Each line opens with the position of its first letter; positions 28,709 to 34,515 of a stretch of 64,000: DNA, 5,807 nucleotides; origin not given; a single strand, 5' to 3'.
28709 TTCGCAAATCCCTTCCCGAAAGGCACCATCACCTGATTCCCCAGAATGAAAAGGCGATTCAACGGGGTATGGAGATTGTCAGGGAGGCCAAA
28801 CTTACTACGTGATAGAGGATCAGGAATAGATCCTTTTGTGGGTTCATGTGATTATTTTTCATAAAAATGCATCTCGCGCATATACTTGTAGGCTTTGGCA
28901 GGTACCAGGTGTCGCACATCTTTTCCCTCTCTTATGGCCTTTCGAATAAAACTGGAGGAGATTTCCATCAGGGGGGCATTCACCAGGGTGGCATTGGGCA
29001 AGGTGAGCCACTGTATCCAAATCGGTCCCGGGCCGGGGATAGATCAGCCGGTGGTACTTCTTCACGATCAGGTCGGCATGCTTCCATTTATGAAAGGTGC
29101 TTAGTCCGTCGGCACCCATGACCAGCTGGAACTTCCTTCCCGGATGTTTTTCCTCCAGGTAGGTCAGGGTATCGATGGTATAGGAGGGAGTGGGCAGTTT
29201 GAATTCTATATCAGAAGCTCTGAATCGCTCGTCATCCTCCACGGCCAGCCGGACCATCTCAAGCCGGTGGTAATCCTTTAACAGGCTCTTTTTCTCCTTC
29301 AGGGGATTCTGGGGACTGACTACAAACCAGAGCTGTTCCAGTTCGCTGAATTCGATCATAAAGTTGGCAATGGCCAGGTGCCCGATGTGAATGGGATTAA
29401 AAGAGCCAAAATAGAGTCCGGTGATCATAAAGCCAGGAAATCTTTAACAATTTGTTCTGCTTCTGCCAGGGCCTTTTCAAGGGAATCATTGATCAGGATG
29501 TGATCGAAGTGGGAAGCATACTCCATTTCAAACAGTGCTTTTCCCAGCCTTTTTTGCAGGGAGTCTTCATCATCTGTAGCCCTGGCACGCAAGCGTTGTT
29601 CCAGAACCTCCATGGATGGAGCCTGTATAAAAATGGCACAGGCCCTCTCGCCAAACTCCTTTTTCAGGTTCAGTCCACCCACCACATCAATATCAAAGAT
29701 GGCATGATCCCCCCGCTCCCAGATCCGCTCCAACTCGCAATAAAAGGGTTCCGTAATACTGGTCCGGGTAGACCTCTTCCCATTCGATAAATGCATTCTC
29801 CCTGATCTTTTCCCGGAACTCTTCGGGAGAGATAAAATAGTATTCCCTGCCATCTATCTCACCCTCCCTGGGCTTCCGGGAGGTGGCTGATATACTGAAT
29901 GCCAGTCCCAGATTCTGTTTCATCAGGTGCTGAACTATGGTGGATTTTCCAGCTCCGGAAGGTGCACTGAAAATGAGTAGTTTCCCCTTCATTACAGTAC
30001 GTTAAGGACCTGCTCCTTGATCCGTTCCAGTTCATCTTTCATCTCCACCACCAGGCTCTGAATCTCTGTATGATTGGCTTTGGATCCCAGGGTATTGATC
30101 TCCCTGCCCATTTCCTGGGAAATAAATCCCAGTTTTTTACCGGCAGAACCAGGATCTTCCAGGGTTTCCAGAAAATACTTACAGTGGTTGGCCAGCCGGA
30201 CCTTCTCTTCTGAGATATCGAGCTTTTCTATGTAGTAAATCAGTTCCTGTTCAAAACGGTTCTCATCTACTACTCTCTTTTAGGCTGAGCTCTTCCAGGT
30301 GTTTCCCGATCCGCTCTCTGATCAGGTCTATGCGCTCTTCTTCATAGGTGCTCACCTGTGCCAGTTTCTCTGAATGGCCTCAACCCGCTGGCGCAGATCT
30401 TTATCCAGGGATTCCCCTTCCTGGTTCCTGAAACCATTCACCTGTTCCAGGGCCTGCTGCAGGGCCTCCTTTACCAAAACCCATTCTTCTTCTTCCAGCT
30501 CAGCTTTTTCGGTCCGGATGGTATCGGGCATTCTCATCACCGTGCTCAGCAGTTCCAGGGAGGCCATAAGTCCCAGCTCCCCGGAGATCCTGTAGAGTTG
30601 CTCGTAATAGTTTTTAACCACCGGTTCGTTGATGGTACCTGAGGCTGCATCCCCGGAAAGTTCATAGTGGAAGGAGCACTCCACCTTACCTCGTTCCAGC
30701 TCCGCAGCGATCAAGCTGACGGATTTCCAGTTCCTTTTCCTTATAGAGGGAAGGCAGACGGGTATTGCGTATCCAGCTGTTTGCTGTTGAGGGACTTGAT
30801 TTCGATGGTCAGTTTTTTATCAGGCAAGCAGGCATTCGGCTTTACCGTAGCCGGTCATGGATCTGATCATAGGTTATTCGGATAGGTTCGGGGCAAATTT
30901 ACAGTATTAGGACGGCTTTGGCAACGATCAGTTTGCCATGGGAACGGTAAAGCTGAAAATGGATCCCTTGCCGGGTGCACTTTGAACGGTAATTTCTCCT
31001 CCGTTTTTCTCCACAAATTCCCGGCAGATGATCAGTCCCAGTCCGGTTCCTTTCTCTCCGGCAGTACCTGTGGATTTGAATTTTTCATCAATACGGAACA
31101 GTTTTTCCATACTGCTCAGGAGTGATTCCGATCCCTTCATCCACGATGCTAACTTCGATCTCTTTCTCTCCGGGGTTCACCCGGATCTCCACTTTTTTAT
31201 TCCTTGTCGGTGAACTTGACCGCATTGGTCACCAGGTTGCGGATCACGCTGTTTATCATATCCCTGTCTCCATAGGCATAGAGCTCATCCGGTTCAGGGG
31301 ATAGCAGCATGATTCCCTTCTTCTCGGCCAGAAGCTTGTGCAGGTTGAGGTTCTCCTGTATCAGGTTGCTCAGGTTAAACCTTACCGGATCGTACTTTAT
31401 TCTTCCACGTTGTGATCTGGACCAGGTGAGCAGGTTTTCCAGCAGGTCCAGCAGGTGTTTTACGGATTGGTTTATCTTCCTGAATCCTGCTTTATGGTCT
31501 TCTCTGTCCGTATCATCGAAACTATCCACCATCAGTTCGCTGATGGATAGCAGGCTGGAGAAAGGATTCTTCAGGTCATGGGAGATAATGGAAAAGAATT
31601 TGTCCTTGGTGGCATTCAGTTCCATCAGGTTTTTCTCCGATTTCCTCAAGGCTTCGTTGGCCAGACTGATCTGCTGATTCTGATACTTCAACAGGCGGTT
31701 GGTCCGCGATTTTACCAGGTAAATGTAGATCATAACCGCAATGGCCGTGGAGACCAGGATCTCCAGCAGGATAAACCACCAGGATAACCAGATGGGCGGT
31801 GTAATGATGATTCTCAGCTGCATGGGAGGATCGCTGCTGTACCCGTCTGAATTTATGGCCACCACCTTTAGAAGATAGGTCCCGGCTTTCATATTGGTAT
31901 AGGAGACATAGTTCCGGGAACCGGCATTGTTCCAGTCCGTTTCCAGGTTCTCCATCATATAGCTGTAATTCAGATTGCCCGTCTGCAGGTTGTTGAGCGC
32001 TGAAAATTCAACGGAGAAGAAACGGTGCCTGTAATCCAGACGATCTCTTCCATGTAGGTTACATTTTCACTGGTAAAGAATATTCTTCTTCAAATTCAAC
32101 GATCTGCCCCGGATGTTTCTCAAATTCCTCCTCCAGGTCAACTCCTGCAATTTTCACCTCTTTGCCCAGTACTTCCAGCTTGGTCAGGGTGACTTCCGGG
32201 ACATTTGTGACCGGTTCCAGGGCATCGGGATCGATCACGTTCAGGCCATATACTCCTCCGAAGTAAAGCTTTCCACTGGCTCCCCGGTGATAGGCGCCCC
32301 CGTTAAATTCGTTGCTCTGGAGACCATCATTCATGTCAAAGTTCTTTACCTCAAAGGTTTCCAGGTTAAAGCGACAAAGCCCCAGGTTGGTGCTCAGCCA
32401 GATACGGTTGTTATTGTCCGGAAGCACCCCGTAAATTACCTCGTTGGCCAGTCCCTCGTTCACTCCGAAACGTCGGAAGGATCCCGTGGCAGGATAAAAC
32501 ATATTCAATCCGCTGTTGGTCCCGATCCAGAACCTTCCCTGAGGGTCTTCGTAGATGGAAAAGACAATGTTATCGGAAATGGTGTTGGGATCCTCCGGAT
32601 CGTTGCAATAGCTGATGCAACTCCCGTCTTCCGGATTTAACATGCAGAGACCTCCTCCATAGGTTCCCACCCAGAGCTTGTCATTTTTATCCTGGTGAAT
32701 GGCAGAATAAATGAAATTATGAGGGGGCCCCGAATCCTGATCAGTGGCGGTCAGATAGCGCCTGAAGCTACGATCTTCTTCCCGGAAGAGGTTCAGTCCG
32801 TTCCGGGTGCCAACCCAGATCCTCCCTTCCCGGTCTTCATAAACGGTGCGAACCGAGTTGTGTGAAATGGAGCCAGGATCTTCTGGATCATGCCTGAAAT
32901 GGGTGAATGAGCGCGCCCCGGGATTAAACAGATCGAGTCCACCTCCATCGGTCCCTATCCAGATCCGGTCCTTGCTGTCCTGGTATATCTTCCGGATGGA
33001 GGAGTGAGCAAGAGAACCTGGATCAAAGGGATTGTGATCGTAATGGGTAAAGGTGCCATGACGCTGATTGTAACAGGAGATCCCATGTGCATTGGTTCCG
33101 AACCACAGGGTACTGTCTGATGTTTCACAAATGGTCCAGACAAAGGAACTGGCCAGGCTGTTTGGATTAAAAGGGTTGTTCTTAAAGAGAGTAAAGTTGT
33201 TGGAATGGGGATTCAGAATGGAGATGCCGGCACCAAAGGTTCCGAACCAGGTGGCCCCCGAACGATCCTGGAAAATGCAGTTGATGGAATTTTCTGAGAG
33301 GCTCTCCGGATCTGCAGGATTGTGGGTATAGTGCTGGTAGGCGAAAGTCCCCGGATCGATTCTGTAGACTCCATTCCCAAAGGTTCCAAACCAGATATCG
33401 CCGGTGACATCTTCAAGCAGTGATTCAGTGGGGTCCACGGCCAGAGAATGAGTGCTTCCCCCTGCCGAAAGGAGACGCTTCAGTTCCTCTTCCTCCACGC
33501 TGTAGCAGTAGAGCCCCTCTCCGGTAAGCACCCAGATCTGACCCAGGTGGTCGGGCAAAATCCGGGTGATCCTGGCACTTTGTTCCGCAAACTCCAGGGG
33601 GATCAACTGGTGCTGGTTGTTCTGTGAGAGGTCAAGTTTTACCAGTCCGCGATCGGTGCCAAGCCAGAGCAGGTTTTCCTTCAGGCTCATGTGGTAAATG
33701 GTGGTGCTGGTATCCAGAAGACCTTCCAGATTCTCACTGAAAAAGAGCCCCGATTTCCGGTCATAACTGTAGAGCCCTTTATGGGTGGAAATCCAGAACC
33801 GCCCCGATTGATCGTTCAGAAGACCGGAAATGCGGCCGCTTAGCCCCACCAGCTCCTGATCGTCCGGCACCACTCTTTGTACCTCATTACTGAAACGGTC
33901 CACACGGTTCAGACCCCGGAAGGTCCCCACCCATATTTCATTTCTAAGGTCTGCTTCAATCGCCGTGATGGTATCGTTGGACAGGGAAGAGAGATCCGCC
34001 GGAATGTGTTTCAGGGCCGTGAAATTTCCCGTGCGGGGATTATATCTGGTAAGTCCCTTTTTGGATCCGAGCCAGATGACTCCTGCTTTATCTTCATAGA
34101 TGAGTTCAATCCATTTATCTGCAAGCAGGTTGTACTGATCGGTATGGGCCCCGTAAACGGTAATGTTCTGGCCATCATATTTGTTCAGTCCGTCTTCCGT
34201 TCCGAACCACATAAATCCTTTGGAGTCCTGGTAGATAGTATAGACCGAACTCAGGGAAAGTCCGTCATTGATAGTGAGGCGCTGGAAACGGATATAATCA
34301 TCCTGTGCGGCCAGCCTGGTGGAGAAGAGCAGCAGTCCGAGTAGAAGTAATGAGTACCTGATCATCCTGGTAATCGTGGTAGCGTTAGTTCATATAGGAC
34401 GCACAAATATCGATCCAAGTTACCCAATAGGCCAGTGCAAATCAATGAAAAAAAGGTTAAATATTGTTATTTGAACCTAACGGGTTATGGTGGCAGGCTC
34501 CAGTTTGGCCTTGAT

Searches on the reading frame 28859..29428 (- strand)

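Call 49: search_protein_families(library=pfam, proteins=[window:28859-29428:-], max_evalue=0.00001)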
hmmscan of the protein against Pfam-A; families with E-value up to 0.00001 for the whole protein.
window:28859-29428:- (189 aa): 1 family
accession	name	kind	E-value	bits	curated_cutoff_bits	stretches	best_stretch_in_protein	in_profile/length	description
PF01467.32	CTP_transf_like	-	2.8e-20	73.3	21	1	5-138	1-114/133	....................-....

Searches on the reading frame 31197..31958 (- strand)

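Call 49: search_protein_families(library=pfam, proteins=[window:31197-31958:-], max_evalue=0.00001)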
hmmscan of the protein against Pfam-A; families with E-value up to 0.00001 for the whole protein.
window:31197-31958:- (253 aa): 2 families
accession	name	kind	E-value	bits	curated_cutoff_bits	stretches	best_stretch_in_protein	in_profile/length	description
PF00512.31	HisKA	-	3.4e-11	43.5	26.9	1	118-185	2-66/66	His Kinase A (phospho-acceptor) domain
PF07495.19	Y_Y_Y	-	9.5e-07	29.1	26.6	1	1-52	13-64/65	Y_Y_Y domain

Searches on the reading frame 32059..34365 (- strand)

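Call 49: search_protein_families(library=pfam, proteins=[window:32059-34365:-], max_evalue=0.00001)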
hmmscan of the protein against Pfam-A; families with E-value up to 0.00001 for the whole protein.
window:32059-34365:- (768 aa): 4 families
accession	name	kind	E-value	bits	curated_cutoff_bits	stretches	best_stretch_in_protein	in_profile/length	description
PF07494.17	Reg_prop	-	1.1e-64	206.4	20.4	0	500-522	2-24/24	Two component regulator propeller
PF08450.18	SGL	-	5e-10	39.8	26.3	0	275-379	4-106/246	SMP-30/Gluconolactonase/LRE-like region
PF23748.1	Beta-prop_LRRK2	-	1.2e-06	28.3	26.9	0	548-585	271-308/359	LRRK2 beta propeller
PF16819.11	DUF5074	-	4.8e-06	26.3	27.2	0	25-127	122-228/353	Domain of unknown function (DUF5074)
